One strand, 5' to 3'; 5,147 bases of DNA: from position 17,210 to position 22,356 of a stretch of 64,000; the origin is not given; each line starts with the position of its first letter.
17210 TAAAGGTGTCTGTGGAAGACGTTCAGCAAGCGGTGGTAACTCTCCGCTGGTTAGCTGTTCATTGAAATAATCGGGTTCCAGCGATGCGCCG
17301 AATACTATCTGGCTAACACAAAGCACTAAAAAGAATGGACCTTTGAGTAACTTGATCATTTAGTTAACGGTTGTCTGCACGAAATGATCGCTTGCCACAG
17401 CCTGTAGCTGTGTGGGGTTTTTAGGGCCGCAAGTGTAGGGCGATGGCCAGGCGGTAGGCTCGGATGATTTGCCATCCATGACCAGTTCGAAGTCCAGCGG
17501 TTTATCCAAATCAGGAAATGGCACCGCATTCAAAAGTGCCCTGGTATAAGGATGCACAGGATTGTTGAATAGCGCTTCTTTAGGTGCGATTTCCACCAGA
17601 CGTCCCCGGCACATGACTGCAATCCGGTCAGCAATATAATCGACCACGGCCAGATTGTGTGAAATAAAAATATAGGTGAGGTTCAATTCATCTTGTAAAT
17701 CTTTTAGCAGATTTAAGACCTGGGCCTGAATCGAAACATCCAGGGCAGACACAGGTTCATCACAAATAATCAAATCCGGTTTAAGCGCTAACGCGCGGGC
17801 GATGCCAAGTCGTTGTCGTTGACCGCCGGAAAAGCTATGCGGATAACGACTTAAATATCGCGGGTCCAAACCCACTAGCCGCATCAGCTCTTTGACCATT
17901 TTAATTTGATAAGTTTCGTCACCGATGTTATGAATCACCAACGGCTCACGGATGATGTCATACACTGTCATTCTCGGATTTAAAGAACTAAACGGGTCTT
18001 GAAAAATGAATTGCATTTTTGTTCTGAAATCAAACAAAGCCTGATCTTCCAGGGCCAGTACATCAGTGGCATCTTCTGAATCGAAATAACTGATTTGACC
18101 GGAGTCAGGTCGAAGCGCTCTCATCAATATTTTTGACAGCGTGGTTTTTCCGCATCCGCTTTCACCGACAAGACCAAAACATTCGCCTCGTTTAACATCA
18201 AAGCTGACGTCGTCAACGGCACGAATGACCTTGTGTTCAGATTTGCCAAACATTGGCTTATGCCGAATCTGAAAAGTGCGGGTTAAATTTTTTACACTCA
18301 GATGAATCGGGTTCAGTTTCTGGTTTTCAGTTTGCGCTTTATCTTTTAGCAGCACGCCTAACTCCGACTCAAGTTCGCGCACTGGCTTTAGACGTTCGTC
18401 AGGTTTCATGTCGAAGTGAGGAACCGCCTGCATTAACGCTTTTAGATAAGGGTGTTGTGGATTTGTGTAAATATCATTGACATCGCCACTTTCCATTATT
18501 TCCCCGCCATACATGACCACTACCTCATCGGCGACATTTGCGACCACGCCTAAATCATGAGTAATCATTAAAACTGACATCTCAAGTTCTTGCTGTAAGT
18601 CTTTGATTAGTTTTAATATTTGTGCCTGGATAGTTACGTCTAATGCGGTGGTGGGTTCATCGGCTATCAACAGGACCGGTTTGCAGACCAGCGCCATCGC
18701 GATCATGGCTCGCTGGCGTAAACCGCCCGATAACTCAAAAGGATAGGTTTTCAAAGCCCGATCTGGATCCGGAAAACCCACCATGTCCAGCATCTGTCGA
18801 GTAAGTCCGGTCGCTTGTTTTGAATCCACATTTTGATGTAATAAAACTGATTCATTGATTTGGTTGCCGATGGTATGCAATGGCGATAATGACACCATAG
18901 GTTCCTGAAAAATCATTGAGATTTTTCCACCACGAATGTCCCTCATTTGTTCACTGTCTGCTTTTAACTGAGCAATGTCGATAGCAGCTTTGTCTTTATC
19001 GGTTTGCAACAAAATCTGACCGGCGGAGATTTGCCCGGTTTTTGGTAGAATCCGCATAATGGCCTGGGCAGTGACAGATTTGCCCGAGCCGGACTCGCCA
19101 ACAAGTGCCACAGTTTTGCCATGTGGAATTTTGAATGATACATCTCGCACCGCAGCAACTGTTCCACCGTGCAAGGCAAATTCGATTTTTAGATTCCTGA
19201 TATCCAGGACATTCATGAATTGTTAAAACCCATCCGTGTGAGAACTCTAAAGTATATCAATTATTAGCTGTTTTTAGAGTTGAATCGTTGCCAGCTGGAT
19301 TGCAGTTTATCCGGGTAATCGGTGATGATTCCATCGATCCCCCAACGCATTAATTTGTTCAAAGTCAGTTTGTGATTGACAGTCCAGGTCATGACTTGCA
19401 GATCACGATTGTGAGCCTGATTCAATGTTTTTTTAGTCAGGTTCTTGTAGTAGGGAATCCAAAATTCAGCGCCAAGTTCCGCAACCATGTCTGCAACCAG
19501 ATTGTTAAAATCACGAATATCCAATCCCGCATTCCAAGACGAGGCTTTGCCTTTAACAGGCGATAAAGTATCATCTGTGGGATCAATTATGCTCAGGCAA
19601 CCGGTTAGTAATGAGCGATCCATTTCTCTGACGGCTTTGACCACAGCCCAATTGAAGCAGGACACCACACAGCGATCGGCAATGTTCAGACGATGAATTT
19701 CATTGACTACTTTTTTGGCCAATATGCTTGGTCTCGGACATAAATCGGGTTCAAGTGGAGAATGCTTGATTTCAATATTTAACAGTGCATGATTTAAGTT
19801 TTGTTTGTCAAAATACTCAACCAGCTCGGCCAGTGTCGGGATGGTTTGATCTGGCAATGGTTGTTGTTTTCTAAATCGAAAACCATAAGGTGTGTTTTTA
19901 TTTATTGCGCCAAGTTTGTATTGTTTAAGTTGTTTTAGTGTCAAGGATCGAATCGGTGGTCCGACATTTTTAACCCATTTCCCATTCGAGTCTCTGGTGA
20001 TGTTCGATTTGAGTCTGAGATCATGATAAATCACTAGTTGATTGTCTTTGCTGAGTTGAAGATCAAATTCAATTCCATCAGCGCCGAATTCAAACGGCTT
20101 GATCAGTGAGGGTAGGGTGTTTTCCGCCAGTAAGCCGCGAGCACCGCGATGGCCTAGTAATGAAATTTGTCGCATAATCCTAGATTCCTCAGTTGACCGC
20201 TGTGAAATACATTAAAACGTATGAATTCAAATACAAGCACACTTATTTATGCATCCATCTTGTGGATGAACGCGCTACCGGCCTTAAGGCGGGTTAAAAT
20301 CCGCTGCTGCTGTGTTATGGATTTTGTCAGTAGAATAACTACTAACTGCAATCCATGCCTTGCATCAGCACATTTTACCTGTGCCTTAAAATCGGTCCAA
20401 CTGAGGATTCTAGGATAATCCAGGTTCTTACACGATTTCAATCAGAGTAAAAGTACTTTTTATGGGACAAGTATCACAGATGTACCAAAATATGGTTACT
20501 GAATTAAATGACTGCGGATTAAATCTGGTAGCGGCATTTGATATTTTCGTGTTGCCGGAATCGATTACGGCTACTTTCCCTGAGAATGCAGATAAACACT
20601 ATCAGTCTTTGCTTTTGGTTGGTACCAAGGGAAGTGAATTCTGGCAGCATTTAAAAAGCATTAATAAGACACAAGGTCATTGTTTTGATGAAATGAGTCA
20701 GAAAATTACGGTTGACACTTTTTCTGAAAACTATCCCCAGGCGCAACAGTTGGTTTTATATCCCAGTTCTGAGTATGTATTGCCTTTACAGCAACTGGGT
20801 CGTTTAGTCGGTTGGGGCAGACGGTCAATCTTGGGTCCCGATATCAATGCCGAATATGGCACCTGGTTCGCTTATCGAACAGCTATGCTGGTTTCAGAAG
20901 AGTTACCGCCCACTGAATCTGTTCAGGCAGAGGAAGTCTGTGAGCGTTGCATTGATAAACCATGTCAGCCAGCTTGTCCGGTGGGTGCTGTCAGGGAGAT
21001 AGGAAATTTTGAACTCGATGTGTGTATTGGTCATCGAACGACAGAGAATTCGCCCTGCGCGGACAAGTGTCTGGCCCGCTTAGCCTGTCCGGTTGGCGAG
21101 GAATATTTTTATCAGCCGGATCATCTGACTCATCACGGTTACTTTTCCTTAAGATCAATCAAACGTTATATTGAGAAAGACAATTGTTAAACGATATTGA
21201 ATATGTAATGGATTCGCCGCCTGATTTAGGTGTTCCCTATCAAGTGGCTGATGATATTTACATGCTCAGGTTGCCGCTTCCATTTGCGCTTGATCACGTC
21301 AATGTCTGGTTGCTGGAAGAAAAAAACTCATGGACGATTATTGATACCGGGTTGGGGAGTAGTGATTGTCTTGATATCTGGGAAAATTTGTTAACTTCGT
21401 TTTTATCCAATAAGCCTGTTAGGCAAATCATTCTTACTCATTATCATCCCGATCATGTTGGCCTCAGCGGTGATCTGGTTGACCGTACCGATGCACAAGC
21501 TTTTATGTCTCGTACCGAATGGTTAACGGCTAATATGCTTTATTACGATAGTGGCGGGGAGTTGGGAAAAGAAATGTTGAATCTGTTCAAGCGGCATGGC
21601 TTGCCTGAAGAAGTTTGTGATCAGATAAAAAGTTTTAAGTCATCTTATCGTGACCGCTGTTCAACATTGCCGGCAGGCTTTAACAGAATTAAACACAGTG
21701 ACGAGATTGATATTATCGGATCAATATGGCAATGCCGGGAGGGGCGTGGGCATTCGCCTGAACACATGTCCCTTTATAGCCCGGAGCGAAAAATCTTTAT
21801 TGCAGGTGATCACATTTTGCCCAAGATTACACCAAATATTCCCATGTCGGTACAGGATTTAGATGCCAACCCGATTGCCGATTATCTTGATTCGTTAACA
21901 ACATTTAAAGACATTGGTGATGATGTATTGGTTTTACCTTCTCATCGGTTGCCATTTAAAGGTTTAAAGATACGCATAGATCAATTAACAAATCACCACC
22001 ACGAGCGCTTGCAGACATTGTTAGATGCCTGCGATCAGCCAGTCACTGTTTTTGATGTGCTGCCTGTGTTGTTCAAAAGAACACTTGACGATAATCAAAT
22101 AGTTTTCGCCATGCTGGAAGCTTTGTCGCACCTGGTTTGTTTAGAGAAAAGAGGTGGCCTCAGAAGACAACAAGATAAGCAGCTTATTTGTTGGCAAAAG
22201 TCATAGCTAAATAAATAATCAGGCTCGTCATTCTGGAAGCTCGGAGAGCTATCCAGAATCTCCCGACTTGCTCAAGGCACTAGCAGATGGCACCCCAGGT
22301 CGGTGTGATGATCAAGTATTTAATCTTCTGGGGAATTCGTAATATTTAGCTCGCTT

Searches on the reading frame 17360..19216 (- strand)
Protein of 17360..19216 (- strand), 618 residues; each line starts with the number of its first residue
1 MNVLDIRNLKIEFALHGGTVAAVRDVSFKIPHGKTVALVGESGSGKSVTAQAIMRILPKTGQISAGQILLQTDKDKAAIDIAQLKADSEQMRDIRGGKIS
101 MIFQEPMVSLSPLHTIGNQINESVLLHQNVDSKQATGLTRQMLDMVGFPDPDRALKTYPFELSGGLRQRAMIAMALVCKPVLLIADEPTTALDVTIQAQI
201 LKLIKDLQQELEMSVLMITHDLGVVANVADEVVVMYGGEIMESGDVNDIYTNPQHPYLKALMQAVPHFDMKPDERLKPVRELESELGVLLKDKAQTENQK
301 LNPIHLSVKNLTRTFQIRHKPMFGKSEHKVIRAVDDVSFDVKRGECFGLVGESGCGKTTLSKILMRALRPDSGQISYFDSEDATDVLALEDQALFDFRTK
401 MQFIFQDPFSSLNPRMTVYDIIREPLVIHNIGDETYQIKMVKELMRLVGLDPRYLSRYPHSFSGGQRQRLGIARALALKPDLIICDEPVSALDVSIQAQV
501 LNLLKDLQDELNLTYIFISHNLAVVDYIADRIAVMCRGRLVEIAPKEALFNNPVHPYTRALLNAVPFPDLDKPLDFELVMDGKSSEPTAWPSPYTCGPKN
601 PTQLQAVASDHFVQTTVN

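Call 65: search_protein_families(library=pfam, max_evalue=0.000001, proteins=[window:17360-19216:-])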
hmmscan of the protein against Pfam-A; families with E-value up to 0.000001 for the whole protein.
window:17360-19216:- (618 aa): 7 families
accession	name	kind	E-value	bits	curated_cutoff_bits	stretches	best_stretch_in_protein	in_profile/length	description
PF00005.33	ABC_tran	-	3.7e-61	206.1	25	2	335-489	2-136/137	ABC transporter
PF08352.17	oligo_HPY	-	2e-17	63.7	27.1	1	541-571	1-31/65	Oligopeptide/dipeptide transporter, C-terminal region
PF13304.12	AAA_21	-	3e-14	54.2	27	0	150-225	226-303/304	AAA domain, putative AbiEii toxin, Type IV TA system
PF02463.25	SMC_N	-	3.5e-11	43.4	40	0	34-235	25-211/220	RecF/RecN/SMC N terminal domain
PF13401.12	AAA_22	-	5.3e-09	36.9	27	0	347-518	8-121/130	AAA domain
PF13191.12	AAA_16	-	7.2e-08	33.5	32.6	0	34-63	25-55/167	AAA ATPase domain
PF05621.17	TniB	-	4.4e-07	30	22.4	0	171-218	111-160/189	Bacterial TniB protein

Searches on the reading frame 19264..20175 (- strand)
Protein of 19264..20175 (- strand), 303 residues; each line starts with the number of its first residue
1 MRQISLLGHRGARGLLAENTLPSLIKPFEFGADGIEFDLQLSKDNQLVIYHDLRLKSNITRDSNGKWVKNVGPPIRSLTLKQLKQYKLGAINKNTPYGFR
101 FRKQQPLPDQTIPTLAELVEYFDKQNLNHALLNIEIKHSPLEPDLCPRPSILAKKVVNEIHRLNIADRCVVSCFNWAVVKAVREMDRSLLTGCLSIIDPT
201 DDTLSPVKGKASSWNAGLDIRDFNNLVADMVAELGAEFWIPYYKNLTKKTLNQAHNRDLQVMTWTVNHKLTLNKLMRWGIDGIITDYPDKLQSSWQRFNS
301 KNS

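Call 48: search_protein_families(library=pfam, proteins=[window:19264-20175:-], max_evalue=0.0001)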
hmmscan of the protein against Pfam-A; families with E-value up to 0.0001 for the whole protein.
window:19264-20175:- (303 aa): 2 families
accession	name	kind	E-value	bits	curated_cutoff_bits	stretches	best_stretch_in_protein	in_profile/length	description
PF03009.23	GDPD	-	2.2e-39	136.4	23.6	1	9-290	1-244/244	Glycerophosphoryl diester phosphodiesterase family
PF13653.12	GDPD_2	-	2.4e-10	41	27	1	260-289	1-30/30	Glycerophosphoryl diester phosphodiesterase family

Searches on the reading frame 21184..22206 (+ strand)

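Call 48: search_protein_families(library=pfam, proteins=[window:21184-22206:+], max_evalue=0.0001)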
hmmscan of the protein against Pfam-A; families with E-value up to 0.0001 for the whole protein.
window:21184-22206:+ (340 aa): 2 families
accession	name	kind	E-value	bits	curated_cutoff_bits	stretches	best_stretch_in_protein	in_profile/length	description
PF00753.33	Lactamase_B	-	2.8e-25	89.9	22.7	1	37-254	4-196/196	Metallo-beta-lactamase superfamily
PF21221.3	B_lactamase-like_C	-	1.7e-14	53.7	27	1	282-326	1-46/46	Metallo-beta-lactamase-like, C-terminal domain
